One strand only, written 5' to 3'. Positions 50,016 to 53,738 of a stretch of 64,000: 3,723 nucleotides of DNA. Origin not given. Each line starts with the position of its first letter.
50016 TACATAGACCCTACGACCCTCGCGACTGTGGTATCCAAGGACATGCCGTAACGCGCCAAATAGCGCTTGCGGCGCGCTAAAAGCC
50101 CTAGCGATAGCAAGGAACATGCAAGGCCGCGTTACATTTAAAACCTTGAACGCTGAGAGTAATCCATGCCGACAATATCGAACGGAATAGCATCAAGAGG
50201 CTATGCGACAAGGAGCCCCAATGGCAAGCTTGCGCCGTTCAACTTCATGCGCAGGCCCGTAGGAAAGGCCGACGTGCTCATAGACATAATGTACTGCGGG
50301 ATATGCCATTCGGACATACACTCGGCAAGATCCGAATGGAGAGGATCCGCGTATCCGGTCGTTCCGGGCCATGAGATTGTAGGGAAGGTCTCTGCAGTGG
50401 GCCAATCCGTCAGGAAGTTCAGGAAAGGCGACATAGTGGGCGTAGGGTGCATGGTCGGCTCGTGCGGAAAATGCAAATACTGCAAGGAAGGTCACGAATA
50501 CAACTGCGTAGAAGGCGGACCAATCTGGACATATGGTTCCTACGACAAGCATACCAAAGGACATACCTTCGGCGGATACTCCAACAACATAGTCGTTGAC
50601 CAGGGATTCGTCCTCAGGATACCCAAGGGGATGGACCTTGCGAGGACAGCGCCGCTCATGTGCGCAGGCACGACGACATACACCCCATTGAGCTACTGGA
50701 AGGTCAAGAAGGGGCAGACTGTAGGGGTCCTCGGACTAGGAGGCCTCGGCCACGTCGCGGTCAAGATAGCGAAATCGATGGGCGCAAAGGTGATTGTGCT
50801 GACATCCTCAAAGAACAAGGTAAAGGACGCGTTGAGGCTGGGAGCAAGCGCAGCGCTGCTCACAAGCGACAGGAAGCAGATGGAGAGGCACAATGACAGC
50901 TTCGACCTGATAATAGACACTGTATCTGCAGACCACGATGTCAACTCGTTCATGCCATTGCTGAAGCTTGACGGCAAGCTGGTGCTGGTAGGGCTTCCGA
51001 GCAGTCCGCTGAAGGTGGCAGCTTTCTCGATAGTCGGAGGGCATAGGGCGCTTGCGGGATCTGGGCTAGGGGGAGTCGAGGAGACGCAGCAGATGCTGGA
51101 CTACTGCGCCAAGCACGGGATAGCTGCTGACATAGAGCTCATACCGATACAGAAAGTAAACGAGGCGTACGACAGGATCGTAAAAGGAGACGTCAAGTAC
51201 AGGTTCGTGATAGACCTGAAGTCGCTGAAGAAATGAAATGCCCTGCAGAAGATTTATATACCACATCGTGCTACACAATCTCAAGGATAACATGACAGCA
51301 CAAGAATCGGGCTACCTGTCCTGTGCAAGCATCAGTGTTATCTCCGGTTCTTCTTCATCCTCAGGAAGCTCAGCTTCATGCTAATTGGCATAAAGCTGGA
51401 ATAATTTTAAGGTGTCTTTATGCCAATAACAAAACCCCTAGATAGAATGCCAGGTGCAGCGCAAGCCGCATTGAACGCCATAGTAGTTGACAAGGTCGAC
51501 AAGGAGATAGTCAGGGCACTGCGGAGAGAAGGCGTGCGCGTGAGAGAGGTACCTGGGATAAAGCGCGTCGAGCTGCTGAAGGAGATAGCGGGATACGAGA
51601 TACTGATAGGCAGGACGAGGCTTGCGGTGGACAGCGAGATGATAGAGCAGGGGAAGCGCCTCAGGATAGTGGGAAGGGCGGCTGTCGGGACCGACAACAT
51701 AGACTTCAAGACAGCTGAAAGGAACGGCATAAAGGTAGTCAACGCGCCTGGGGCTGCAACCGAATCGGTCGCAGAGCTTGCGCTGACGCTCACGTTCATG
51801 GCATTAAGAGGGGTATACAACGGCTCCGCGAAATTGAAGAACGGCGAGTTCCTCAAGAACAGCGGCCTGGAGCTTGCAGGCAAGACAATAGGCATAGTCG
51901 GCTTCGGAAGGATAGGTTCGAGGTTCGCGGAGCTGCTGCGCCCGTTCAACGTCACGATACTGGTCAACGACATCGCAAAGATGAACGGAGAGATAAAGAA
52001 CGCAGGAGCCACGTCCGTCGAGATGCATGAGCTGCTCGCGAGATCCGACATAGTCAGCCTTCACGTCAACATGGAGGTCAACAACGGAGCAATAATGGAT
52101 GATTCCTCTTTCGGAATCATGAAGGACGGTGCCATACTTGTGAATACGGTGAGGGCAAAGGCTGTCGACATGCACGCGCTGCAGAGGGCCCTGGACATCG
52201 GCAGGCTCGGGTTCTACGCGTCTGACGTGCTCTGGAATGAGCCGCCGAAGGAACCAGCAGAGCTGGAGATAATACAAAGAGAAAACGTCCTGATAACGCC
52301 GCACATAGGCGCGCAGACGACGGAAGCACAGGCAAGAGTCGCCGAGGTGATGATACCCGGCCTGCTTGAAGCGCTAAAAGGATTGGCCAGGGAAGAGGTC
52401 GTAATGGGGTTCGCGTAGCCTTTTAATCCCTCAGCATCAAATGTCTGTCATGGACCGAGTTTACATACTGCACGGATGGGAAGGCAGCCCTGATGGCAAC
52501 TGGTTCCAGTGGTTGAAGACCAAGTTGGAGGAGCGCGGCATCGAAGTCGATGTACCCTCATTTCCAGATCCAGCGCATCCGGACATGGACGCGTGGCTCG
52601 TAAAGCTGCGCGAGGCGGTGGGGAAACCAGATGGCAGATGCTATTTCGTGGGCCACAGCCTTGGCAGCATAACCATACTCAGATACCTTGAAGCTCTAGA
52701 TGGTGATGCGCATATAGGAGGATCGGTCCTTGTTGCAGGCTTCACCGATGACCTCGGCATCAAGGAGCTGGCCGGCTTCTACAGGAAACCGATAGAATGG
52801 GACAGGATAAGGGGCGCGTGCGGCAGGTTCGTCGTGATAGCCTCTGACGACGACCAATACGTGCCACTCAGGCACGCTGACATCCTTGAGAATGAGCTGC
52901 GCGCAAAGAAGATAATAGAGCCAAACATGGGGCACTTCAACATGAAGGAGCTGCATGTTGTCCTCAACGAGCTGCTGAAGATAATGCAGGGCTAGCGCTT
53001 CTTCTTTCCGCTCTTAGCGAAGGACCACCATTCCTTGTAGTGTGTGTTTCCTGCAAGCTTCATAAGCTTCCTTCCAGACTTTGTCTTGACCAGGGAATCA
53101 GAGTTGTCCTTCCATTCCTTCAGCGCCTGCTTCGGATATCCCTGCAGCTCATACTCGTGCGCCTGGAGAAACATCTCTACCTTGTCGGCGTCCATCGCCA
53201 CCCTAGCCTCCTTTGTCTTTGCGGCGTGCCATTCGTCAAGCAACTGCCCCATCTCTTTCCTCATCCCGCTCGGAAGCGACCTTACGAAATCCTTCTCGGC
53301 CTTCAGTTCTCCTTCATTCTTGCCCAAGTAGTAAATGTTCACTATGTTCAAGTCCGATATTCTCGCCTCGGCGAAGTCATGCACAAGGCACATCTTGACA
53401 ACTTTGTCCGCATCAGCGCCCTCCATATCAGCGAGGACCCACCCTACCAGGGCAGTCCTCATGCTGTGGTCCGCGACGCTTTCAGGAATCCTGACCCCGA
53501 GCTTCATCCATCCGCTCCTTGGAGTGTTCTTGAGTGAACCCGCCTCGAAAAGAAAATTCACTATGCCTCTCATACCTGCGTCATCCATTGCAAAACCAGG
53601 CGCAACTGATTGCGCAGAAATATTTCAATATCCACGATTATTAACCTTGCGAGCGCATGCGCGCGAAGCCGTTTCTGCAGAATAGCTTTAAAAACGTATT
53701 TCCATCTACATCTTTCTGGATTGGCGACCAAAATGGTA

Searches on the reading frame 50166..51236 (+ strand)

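Call 42: search_protein_families(library=pfam, proteins=[window:50166-51236:+], max_evalue=0.001)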
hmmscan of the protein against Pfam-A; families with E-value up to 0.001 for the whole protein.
window:50166-51236:+ (356 aa): 5 families
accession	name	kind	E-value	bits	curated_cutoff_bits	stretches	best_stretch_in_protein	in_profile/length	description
PF08240.17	ADH_N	-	1.3e-25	90.1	23.5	1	34-154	2-104/104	Alcohol dehydrogenase GroES-like domain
PF00107.32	ADH_zinc_N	-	3.4e-21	76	31.8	1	193-315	1-128/129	Zinc-binding dehydrogenase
PF01262.27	AlaDh_PNT_C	-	1.4e-06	28.3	23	1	184-254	29-101/214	Alanine dehydrogenase/PNT, C-terminal domain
PF02826.25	2-Hacid_dh_C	-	1.1e-05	25.3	25.1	1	182-227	35-80/178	D-isomer specific 2-hydroxyacid dehydrogenase, NAD binding domain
PF03446.21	NAD_binding_2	-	0.00079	19.9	21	0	185-263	1-73/161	NAD binding domain of 6-phosphogluconate dehydrogenase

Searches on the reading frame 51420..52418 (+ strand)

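Call 43: search_protein_families(library=pfam, proteins=[window:51420-52418:+], max_evalue=0.001)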
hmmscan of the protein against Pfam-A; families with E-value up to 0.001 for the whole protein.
window:51420-52418:+ (332 aa): 4 families
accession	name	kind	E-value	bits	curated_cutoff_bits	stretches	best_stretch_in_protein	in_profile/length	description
PF02826.25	2-Hacid_dh_C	-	6.9e-45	153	25.1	1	123-297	2-178/178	D-isomer specific 2-hydroxyacid dehydrogenase, NAD binding domain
PF00389.36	2-Hacid_dh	-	8.1e-29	100.4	24.6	1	21-326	2-131/134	D-isomer specific 2-hydroxyacid dehydrogenase, catalytic domain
PF07991.19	KARI_N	-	0.0003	20.8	20.6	0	152-239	2-90/165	Acetohydroxy acid isomeroreductase, NADPH-binding domain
PF00670.27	AdoHcyase_NAD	-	0.00056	20.5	27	1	150-256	19-123/162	S-adenosyl-L-homocysteine hydrolase, NAD binding domain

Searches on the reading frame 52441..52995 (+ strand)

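Call 43: search_protein_families(library=pfam, proteins=[window:52441-52995:+], max_evalue=0.001)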
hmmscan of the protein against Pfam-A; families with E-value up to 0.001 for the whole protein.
window:52441-52995:+ (184 aa): 3 families
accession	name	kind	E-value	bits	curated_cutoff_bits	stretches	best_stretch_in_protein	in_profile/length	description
PF06821.19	Ser_hydrolase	-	5.8e-25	88.6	22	1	7-180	1-168/172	Serine hydrolase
PF12697.13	Abhydrolase_6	-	5.9e-09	37.3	26.3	1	9-112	3-106/217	Alpha/beta hydrolase family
PF00561.26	Abhydrolase_1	-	1.7e-07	31.6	25.8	0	7-116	3-118/245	alpha/beta hydrolase fold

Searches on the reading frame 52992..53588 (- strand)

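Call 43: search_protein_families(library=pfam, proteins=[window:52992-53588:-], max_evalue=0.001)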
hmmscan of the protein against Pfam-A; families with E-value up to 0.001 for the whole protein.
window:52992-53588:- (198 aa): 3 families
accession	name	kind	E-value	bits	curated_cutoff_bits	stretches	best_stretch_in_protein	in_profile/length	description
PF13023.12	HD_3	-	9.8e-34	117.1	22.5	1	17-154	2-142/165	HD domain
PF01966.28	HD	-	1.4e-09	38.7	22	1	38-139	1-115/116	HD domain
PF12917.13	YfbR-like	-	1.8e-08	34.7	25.9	1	19-145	9-143/182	5'-deoxynucleotidase YfbR-like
